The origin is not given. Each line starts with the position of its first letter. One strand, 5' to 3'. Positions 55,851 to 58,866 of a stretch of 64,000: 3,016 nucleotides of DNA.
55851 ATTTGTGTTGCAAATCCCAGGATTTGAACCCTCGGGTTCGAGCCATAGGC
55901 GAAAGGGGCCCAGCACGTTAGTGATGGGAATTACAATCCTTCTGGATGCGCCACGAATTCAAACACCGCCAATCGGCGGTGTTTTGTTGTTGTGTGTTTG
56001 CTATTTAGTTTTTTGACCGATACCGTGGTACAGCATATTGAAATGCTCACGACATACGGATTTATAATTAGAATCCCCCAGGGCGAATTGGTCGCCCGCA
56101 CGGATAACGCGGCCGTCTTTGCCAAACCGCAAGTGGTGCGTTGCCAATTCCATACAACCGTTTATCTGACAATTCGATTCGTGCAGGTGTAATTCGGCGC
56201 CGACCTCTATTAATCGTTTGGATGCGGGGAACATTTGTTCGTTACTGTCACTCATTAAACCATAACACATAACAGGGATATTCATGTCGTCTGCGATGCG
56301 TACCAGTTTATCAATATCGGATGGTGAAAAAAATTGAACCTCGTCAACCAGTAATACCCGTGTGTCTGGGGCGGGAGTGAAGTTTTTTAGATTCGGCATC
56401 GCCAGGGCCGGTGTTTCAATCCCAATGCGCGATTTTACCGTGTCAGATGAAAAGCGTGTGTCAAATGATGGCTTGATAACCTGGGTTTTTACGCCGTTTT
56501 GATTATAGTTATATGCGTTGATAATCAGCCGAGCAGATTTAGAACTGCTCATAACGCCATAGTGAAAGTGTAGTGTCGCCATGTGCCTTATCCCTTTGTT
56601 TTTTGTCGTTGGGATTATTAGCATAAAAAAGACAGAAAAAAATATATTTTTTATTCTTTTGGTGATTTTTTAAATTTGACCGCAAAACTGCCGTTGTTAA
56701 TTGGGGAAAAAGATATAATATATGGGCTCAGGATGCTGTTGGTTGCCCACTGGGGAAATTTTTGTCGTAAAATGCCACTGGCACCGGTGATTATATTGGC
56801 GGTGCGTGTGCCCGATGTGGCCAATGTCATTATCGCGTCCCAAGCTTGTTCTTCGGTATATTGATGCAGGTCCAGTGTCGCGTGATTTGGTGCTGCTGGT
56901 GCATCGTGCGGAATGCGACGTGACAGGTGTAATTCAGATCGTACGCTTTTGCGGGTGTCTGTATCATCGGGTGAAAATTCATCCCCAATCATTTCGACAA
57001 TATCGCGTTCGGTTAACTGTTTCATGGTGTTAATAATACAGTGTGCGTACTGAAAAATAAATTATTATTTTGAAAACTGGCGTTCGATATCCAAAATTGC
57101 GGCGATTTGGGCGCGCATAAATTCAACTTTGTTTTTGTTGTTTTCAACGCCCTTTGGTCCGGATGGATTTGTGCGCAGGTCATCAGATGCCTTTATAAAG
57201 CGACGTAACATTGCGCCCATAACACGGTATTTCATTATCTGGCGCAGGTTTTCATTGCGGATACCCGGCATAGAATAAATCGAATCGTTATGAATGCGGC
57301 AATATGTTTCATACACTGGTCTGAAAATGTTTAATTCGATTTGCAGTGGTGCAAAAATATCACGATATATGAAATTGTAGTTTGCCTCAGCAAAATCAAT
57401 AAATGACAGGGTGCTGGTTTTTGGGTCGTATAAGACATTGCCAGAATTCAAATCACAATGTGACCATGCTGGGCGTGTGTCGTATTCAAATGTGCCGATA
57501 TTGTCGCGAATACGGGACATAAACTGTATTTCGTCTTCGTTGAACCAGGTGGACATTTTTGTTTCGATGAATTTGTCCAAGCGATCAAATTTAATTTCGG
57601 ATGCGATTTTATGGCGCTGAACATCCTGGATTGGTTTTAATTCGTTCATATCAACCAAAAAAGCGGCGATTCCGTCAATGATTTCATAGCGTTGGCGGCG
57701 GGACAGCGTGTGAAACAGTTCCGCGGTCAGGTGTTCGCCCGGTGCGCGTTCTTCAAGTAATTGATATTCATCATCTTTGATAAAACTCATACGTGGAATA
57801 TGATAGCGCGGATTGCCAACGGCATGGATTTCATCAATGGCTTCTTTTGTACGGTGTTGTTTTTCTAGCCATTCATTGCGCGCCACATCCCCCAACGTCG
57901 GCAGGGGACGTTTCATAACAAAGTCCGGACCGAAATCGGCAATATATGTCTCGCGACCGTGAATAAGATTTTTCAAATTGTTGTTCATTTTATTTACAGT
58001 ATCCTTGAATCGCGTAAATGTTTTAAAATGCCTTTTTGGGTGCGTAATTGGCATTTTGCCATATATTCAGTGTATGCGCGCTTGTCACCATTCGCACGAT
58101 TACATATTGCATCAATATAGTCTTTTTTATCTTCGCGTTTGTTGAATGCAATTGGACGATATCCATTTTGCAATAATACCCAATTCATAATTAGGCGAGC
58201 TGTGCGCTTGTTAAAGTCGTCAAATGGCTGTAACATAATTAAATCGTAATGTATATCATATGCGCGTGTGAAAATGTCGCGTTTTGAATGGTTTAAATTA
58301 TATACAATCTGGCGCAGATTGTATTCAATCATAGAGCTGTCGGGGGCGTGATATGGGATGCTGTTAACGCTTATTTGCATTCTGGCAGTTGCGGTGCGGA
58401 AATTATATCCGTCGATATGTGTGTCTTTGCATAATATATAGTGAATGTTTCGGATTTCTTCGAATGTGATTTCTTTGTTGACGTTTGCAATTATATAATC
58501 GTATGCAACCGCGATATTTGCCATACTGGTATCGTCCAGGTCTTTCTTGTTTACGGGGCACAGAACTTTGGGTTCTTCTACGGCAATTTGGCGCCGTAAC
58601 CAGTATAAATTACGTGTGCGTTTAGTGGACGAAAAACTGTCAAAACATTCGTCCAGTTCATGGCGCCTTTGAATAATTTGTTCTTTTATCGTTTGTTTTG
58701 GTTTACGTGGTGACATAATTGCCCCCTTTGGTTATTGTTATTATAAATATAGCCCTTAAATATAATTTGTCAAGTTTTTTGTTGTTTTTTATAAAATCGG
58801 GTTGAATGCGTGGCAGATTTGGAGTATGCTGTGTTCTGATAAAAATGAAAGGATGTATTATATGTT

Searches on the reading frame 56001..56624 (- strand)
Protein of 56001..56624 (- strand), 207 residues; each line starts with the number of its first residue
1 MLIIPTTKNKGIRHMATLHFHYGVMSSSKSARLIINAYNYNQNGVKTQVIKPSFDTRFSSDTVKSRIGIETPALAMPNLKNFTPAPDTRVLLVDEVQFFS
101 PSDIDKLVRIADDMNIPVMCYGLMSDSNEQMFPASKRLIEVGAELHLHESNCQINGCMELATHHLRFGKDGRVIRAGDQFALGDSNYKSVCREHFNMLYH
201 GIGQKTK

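Call 13: search_protein_families(library=pfam, proteins=[window:56001-56624:-], max_evalue=0.001)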
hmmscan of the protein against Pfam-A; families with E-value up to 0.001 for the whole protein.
window:56001-56624:- (207 aa): 1 family
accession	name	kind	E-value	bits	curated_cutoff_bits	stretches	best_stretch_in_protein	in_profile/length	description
PF00265.24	TK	-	3.6e-31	108.8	20.6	1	16-195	1-176/176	Thymidine kinase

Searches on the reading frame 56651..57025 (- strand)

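Call 48: search_protein_families(library=pfam, proteins=[window:56651-57025:-], max_evalue=0.1)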
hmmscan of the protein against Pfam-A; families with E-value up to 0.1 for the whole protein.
window:56651-57025:- (124 aa): 1 family
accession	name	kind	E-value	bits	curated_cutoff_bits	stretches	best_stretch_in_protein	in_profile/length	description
PF01713.27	Smr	-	7e-05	23.3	25.7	1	51-108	1-61/77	Smr domain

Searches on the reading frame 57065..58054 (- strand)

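Call 13: search_protein_families(library=pfam, proteins=[window:57065-58054:-], max_evalue=0.001)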
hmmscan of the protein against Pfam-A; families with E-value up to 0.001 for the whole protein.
window:57065-58054:- (329 aa): 2 families
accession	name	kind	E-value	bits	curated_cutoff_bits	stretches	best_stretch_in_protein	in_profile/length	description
PF01636.29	APH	-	7.6e-09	36.1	23.2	1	76-233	47-206/239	Phosphotransferase enzyme family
PF01633.27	Choline_kinase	-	1.4e-06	28.3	29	1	183-233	155-200/300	Choline/ethanolamine kinase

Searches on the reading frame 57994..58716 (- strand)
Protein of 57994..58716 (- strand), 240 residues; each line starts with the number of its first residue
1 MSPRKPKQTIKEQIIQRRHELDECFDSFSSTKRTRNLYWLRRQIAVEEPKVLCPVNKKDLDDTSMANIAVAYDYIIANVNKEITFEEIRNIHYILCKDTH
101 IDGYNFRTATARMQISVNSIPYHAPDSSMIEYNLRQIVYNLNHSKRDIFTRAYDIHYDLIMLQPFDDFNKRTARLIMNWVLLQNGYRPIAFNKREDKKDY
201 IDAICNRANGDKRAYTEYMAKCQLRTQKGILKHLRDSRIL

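Call 13: search_protein_families(library=pfam, proteins=[window:57994-58716:-], max_evalue=0.001)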
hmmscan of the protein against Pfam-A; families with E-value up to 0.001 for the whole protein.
window:57994-58716:- (240 aa): 1 family
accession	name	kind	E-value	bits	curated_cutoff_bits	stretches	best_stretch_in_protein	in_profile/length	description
PF02661.23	Fic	-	5.9e-12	46.7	24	1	83-181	2-93/93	Fic/DOC family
